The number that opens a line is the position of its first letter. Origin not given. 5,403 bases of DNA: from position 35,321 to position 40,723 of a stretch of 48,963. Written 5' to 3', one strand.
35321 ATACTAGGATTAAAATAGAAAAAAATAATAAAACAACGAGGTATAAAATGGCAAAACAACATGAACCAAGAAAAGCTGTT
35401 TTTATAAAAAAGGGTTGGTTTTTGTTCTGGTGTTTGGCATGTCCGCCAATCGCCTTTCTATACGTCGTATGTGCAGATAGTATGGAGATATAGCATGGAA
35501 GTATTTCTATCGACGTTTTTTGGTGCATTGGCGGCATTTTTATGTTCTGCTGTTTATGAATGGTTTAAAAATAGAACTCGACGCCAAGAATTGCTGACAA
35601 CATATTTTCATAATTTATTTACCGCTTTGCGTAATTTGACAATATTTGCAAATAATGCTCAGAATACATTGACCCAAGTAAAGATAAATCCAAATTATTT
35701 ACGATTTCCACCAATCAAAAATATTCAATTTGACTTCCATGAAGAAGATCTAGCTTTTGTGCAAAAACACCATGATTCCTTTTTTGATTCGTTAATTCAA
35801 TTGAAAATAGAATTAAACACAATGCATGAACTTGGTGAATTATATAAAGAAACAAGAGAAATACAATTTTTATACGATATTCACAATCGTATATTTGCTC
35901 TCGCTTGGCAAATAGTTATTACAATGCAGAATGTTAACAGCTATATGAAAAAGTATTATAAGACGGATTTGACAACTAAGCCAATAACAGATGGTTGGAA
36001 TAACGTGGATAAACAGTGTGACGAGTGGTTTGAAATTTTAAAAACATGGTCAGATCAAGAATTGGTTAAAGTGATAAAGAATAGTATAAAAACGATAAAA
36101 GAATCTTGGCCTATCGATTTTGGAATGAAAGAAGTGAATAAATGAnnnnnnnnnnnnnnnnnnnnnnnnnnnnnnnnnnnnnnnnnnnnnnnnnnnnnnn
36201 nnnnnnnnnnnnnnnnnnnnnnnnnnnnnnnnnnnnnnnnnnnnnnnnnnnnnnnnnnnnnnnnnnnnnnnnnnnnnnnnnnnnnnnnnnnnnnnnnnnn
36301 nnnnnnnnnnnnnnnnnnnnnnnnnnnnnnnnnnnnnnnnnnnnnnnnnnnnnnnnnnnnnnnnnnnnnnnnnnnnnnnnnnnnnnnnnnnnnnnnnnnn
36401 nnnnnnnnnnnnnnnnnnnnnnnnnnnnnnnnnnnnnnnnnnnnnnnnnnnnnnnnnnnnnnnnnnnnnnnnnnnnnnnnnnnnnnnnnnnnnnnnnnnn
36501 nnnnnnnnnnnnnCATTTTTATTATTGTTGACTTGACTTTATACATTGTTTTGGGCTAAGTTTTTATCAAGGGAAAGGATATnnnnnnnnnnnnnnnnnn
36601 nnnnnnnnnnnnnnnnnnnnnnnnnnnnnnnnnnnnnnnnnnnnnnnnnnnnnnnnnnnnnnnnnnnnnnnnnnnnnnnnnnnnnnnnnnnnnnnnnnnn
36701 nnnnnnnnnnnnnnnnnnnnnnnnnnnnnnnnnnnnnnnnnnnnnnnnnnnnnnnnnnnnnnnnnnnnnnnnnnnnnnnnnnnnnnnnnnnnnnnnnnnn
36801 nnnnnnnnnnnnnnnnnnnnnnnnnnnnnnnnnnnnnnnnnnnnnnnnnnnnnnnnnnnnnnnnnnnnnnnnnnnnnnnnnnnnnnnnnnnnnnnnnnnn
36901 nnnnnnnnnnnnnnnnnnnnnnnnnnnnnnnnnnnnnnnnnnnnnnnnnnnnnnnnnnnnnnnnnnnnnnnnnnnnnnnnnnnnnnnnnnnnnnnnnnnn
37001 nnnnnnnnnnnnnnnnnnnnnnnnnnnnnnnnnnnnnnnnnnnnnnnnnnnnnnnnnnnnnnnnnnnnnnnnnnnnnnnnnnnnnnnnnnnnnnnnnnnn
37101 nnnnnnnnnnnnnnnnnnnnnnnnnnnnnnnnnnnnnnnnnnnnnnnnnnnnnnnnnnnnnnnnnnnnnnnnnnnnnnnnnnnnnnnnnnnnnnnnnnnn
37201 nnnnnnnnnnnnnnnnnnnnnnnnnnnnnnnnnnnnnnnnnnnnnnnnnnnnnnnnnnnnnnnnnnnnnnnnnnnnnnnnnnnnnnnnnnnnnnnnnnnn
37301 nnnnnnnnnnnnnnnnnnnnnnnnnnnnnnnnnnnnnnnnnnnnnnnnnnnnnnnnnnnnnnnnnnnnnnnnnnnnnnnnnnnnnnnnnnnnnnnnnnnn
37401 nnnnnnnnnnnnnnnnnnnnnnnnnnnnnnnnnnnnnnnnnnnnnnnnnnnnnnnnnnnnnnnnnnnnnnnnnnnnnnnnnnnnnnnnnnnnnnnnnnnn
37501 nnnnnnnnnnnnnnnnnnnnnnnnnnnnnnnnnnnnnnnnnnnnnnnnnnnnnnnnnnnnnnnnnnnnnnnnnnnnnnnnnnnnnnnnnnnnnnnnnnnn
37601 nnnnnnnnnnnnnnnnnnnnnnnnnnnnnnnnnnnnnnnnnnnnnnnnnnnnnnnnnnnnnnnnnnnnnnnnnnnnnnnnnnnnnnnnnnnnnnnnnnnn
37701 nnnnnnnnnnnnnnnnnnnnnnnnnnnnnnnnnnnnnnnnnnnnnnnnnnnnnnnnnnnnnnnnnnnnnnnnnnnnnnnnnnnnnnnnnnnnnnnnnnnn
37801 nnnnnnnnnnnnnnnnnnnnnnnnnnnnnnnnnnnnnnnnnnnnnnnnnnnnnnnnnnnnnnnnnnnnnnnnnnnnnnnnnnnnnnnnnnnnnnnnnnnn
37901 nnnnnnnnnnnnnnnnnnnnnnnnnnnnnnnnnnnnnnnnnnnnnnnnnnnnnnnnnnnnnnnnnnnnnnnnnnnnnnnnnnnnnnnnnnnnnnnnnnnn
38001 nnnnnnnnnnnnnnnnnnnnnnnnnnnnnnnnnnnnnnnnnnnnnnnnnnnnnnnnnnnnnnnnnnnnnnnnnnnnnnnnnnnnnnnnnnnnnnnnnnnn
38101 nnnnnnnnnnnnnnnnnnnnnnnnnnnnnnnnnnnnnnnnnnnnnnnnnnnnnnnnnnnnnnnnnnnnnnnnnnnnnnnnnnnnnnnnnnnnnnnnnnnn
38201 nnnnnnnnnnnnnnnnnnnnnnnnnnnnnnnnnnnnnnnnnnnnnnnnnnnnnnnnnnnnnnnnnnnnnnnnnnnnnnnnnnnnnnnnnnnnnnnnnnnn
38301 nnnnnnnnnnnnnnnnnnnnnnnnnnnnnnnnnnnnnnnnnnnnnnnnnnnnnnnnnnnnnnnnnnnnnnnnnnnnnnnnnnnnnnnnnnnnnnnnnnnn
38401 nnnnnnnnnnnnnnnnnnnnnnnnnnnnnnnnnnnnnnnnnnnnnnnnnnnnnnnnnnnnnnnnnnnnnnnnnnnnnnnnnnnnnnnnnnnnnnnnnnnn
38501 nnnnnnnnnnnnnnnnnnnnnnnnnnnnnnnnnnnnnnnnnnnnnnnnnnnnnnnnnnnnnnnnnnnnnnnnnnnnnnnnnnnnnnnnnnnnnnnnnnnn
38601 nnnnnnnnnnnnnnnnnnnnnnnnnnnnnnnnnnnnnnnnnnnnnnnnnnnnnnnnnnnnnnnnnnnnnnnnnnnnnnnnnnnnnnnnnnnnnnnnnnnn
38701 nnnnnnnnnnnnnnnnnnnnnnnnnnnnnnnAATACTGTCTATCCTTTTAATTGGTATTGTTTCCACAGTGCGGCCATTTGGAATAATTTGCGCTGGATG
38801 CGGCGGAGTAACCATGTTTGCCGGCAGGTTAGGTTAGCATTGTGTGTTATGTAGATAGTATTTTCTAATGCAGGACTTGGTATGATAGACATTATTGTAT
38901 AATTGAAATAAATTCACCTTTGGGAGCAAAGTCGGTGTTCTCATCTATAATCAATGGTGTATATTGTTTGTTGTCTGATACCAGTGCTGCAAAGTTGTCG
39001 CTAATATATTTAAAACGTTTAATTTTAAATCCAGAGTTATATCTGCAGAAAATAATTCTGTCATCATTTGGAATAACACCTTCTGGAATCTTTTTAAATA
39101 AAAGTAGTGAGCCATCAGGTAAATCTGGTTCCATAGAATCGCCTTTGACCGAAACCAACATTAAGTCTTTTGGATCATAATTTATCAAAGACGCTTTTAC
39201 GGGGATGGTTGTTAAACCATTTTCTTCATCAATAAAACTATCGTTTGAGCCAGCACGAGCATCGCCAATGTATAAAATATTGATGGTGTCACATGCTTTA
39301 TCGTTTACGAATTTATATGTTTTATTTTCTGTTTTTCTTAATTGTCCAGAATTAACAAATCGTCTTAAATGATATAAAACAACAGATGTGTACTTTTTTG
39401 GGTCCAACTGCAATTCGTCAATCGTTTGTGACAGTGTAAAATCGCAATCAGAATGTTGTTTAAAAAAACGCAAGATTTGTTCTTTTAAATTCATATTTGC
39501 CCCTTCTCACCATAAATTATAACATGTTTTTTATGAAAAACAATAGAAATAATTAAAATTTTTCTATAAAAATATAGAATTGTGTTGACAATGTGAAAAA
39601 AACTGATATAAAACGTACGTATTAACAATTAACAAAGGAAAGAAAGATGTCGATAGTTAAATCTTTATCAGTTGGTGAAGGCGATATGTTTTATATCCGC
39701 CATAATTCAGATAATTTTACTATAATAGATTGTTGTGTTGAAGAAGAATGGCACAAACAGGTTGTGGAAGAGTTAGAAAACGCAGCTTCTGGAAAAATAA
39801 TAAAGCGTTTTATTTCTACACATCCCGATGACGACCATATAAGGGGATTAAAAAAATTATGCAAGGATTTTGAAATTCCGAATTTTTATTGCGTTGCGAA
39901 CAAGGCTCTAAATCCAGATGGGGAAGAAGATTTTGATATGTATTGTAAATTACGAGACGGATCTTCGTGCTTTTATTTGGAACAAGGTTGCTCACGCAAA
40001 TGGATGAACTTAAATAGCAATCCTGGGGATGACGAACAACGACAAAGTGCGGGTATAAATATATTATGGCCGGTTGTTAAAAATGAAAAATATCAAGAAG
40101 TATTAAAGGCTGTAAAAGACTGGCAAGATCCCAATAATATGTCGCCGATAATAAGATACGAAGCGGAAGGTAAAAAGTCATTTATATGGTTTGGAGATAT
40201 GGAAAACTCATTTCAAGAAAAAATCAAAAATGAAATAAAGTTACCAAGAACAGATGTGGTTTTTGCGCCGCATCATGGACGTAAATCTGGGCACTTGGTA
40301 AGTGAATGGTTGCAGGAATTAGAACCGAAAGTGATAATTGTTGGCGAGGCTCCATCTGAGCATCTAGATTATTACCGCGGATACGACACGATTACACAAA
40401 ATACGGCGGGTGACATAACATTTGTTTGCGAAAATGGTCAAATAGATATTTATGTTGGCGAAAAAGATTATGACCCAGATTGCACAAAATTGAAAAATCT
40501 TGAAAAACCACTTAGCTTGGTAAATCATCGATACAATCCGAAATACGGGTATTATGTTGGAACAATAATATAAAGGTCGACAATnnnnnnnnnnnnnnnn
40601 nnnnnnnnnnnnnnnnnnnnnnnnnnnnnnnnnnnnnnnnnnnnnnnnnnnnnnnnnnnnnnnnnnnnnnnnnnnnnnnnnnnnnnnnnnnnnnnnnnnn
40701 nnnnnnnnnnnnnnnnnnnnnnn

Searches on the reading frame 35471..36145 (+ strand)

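Call 66: search_protein_families(library=pfam, max_evalue=0.001, proteins=[window:35471-36145:+])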
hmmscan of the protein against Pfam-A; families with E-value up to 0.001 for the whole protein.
window:35471-36145:+ (224 aa): 1 family
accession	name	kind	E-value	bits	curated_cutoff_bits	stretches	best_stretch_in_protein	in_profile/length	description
PF02653.21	BPD_transp_2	-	0.00056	19.6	26.8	1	7-60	51-104/269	Branched-chain amino acid transport system / permease component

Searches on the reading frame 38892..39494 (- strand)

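Call 91: search_protein_families(library=pfam, max_evalue=0.001, proteins=[window:38892-39494:-])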
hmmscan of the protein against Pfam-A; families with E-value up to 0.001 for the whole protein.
window:38892-39494:- (200 aa): 1 family
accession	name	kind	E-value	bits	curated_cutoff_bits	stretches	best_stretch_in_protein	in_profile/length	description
PF00717.28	Peptidase_S24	-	2.7e-15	56.5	23.3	1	76-190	3-110/116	Peptidase S24-like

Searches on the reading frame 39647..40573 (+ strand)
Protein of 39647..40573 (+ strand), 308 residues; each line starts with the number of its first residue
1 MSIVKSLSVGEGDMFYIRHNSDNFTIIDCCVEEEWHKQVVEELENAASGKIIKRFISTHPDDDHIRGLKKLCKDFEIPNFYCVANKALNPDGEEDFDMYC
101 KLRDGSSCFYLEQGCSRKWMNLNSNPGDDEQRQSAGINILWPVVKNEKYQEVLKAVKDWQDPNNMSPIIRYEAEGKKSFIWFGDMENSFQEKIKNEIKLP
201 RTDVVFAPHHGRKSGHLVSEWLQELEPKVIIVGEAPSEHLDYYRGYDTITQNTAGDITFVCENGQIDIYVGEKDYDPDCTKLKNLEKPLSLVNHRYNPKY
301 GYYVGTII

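Call 91: search_protein_families(library=pfam, max_evalue=0.001, proteins=[window:39647-40573:+])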
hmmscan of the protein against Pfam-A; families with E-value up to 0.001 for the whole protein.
window:39647-40573:+ (308 aa): 1 family
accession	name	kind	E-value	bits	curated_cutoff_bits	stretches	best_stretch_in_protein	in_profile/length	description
PF00753.33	Lactamase_B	-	0.00016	22.1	22.7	0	12-95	6-87/196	Metallo-beta-lactamase superfamily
